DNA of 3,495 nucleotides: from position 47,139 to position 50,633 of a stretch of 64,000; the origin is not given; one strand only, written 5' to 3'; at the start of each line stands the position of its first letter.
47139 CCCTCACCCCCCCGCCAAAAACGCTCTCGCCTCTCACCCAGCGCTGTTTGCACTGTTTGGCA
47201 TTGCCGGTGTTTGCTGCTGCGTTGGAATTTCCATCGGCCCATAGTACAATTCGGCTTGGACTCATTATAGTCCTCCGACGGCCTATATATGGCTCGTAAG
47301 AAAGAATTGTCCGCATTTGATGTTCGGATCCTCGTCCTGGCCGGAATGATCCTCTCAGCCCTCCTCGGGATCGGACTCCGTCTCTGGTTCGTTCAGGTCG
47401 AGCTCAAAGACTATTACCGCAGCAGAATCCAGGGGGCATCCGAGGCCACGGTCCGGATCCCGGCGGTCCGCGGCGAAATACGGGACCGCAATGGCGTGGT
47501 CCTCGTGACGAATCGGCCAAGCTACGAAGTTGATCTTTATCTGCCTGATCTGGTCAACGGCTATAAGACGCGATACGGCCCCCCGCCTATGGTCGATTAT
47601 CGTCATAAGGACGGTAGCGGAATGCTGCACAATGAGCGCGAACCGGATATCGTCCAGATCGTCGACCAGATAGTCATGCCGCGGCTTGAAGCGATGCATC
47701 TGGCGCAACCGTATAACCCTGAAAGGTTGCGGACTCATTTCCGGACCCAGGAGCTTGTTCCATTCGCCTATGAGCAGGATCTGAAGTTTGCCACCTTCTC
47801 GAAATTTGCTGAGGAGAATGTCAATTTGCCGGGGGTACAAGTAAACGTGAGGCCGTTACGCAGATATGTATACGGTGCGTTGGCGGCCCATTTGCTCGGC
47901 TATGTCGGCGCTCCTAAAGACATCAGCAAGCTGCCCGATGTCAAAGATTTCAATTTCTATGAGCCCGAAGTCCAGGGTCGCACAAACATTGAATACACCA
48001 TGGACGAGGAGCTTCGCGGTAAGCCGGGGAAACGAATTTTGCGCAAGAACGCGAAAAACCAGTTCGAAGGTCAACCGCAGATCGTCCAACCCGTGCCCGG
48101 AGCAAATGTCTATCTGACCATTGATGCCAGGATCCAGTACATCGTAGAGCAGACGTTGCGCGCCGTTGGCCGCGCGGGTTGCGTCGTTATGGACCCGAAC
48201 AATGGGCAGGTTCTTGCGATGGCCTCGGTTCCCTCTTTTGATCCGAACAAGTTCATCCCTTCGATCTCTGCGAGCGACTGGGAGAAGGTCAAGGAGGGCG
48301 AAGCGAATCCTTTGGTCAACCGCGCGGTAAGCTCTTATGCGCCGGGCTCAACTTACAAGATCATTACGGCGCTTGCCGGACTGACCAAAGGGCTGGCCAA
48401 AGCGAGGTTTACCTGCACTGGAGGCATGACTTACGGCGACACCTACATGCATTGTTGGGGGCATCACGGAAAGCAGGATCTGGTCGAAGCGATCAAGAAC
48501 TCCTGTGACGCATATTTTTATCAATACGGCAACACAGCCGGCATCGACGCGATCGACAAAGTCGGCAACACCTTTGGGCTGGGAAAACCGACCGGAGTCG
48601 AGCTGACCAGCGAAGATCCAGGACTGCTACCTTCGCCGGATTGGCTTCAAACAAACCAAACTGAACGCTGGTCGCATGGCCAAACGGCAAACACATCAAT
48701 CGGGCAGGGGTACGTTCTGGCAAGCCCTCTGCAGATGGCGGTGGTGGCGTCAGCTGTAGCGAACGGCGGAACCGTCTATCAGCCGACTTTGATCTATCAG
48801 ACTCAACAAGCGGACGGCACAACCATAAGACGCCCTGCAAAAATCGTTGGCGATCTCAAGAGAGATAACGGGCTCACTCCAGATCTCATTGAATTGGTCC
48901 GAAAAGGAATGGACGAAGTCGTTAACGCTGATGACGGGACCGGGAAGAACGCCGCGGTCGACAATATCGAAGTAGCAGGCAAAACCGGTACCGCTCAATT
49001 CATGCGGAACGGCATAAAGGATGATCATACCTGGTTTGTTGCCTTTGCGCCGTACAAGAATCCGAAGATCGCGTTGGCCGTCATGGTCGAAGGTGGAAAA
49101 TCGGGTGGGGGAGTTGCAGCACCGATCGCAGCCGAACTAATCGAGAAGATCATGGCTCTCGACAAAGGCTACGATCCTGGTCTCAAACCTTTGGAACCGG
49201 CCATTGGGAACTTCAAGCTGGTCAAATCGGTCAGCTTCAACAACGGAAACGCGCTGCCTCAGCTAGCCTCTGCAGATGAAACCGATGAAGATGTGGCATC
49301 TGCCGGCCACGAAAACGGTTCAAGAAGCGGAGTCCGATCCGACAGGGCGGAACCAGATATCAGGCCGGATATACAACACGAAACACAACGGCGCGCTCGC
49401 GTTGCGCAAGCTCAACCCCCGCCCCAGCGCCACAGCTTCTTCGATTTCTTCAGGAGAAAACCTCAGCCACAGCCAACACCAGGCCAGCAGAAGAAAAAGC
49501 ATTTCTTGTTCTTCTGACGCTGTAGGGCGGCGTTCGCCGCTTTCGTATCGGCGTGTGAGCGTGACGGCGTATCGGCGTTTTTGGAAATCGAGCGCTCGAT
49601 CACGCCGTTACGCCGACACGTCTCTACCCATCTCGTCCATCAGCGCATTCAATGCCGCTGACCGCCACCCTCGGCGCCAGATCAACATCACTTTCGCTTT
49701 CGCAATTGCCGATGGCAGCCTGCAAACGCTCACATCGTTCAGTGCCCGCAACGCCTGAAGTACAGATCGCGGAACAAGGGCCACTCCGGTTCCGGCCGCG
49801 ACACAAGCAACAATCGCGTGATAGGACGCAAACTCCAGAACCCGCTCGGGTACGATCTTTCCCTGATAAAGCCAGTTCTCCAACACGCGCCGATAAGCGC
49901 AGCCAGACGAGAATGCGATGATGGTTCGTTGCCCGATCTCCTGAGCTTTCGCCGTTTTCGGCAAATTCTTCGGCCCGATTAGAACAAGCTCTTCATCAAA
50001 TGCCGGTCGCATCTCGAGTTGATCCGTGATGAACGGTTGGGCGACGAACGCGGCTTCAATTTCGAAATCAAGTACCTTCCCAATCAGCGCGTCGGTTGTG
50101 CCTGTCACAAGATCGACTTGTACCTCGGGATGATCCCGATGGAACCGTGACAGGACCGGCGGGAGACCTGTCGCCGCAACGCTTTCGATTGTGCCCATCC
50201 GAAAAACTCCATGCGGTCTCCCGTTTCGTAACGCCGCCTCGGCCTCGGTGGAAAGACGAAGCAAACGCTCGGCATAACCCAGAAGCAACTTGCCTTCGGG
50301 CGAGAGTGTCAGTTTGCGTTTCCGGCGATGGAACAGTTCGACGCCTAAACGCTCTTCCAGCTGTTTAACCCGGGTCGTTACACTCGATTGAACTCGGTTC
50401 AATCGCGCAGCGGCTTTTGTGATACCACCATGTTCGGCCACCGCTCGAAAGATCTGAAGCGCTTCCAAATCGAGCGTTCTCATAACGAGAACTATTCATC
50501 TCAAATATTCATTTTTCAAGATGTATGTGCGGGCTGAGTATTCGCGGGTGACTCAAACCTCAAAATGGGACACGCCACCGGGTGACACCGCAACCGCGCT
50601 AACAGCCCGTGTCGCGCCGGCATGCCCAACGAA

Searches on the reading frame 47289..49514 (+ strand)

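Call 19: search_protein_families(library=pfam, proteins=[window:47289-49514:+], max_evalue=0.001)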
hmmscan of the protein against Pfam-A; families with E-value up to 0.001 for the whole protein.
window:47289-49514:+ (742 aa): 2 families
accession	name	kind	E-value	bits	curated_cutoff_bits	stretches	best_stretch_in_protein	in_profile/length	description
PF00905.27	Transpeptidase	-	1.7e-67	228.2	22.1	1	297-619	2-299/299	Penicillin binding protein transpeptidase domain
PF03717.20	PBP_dimer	-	6.8e-27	95.5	24.4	1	57-259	2-175/180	Penicillin-binding Protein dimerisation domain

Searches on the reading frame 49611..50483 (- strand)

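Call 19: search_protein_families(library=pfam, proteins=[window:49611-50483:-], max_evalue=0.001)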
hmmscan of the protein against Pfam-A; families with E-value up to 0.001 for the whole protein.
window:49611-50483:- (291 aa): 2 families
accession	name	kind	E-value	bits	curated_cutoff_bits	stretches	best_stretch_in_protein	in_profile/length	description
PF03466.25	LysR_substrate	-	3.1e-43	148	28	1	88-286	2-205/209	LysR substrate binding domain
PF00126.33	HTH_1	-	4.1e-21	75.1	26.6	1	6-65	1-60/60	Bacterial regulatory helix-turn-helix protein, lysR family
